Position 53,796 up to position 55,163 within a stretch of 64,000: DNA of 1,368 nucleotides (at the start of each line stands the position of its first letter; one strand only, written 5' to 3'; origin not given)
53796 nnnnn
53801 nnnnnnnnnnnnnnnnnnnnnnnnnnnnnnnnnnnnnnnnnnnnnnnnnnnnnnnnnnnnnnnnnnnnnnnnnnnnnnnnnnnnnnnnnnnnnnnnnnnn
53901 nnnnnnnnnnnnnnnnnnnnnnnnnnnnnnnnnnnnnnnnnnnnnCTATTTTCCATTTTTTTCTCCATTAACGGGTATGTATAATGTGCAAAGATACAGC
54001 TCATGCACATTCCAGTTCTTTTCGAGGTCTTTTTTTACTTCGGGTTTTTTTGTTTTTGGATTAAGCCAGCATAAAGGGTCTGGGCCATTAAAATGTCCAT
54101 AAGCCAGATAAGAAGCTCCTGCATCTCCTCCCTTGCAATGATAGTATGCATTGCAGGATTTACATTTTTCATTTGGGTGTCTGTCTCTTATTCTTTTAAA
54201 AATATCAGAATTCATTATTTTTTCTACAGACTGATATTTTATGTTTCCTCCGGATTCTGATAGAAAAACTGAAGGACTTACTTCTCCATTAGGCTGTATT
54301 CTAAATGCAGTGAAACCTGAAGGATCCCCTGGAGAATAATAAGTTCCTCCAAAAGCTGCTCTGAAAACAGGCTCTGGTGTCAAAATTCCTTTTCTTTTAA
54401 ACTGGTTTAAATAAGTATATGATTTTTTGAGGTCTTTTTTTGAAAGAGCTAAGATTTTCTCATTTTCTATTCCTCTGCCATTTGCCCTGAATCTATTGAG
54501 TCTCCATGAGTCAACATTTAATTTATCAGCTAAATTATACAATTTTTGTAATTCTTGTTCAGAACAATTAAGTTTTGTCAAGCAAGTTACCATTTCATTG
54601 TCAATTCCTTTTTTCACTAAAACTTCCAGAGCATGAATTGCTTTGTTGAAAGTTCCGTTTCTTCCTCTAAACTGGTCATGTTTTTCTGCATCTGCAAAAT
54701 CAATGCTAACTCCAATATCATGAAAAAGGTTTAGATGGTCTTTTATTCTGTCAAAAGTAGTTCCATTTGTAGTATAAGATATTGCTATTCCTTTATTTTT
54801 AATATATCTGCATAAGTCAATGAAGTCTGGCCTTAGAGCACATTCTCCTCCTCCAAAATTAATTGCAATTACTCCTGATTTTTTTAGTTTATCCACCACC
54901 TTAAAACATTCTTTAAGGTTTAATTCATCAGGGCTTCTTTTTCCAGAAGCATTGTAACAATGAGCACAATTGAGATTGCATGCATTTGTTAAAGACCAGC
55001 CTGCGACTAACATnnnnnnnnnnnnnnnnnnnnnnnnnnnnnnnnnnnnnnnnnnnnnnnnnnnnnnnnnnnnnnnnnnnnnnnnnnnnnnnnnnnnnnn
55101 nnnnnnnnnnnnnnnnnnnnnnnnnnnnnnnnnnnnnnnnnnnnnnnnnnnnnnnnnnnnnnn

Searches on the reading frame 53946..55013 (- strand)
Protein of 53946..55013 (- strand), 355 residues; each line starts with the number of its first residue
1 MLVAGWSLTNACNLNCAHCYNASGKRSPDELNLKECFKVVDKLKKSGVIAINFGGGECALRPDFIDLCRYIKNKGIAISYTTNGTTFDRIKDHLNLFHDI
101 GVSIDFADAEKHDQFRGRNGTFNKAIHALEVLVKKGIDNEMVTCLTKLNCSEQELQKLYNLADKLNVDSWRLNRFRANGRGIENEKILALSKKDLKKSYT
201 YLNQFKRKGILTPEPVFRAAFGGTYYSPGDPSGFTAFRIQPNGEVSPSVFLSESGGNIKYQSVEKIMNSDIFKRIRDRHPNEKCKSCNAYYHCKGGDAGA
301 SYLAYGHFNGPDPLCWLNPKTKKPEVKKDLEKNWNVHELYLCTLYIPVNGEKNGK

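Call 4: search_protein_families(library=pfam, proteins=[window:53946-55013:-], max_evalue=0.01)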
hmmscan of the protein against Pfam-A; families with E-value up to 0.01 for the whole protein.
window:53946-55013:- (355 aa): 3 families
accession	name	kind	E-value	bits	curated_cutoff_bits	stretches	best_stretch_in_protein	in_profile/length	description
PF04055.27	Radical_SAM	-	4e-24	86.1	29.5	1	7-159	2-163/166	Radical SAM superfamily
PF13353.11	Fer4_12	-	1.9e-08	35.2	22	1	10-121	13-131/137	4Fe-4S single cluster domain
PF13186.11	SPASM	-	4.6e-08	33.7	21.5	1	233-288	4-67/67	Iron-sulfur cluster-binding domain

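Call 5: search_protein_families(library=ncbifam, proteins=[window:53946-55013:-], max_evalue=0.01)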
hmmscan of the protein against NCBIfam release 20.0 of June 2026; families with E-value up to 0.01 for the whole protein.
window:53946-55013:- (355 aa): 80 families (the best 25 are shown)
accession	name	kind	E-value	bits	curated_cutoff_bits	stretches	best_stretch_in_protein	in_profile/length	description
TIGR03962.1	mycofact_rSAM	equivalog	3.9e-52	177.5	265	1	5-318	15-334/339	mycofactocin radical SAM maturase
TIGR04303.1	GeoRSP_rSAM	equivalog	5e-47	161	400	1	3-316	6-325/325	GeoRSP system radical SAM/SPASM protein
TIGR04055.1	rSAM_NirJ2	equivalog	1.6e-42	146.2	500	1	5-316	3-323/326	putative heme d1 biosynthesis radical SAM protein NirJ2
TIGR04053.2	TIGR04053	equivalog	4.9e-42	144.5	395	2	3-197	9-208/366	TIGR04053 family radical SAM/SPASM domain-containing protein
TIGR04051.1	rSAM_NirJ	equivalog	2.8e-37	128.5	515.45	1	4-189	4-190/354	heme d1 biosynthesis radical SAM protein NirJ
TIGR04545.1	rSAM_ahbD_hemeb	equivalog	3.7e-37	128.5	500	2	5-193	3-195/339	heme b synthase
TIGR04347.1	pseudo_SAM_Halo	equivalog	1.4e-33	116.7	525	2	3-185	39-222/390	TIGR04347 family pseudo-SAM/SPASM protein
NF045574.1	sacti_mat_StsB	exception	9.3e-32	110.5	625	1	6-296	100-394/466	StsB family radical SAM/SPASM domain sactipeptide maturase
TIGR04054.1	rSAM_NirJ1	equivalog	1.3e-31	109.6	650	1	3-182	37-217/387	putative heme d1 biosynthesis radical SAM protein NirJ1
TIGR04133.1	rSAM_w_lipo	hypoth_equivalog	2.9e-27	95.5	425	1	6-296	28-330/350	TIGR04133 family radical SAM/SPASM protein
TIGR04546.1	rSAM_ahbC_deAc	equivalog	3.4e-27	95.2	650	1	3-182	40-220/390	12,18-didecarboxysiroheme deacetylase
TIGR03913.1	rad_SAM_trio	equivalog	5.2e-25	87.8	591.75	1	5-210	22-226/477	GDL motif peptide-associated radical SAM/SPASM maturase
TIGR04103.1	rSAM_nif11_3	equivalog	2.6e-23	82.3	725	1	4-205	7-207/412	nif11-class peptide radical SAM maturase 3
NF012164.0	AlbA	equivalog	4.9e-23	81.3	850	1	2-303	113-413/442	subtilosin maturase AlbA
TIGR04082.1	rSAM_for_selen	equivalog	1.7e-22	79.9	350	1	6-315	203-515/516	thio(seleno)oxazole modification radical SAM maturase SbtM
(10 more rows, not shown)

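Call 13: search_protein_families(library=padloc, proteins=[window:53946-55013:-], max_evalue=0.01)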
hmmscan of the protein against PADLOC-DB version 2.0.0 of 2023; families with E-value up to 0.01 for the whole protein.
window:53946-55013:- (355 aa): 3 families
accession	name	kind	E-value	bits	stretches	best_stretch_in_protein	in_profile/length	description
PDLC02904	pVip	-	1.9e-24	84.6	1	2-193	3-188/262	Viperins associated with kinases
PDLC02903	pVip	-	2.8e-24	84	1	5-175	3-171/257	Viperins not associated with kinases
PDLC02905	pVip-kinase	-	6.3e-06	23.7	1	7-114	187-301/474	Viperin-kinase fusion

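Call 72: search_solved_structures(query=window:53946-55013:-, max_evalue=1e-8)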
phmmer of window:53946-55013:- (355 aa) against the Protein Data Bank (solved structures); distinct sequences matched with E-value up to 1e-8: 3.
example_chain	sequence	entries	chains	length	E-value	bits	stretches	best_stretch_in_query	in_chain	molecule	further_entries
6efn_A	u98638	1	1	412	1.1e-16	64.3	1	7-191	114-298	Sporulation killing factor maturation protein SkfB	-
7vob_C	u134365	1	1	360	5.6e-09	39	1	8-176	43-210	Cytosylglucuronate decarboxylase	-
7voc_C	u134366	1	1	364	5.7e-09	38.9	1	8-176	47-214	Cytosylglucuronate decarboxylase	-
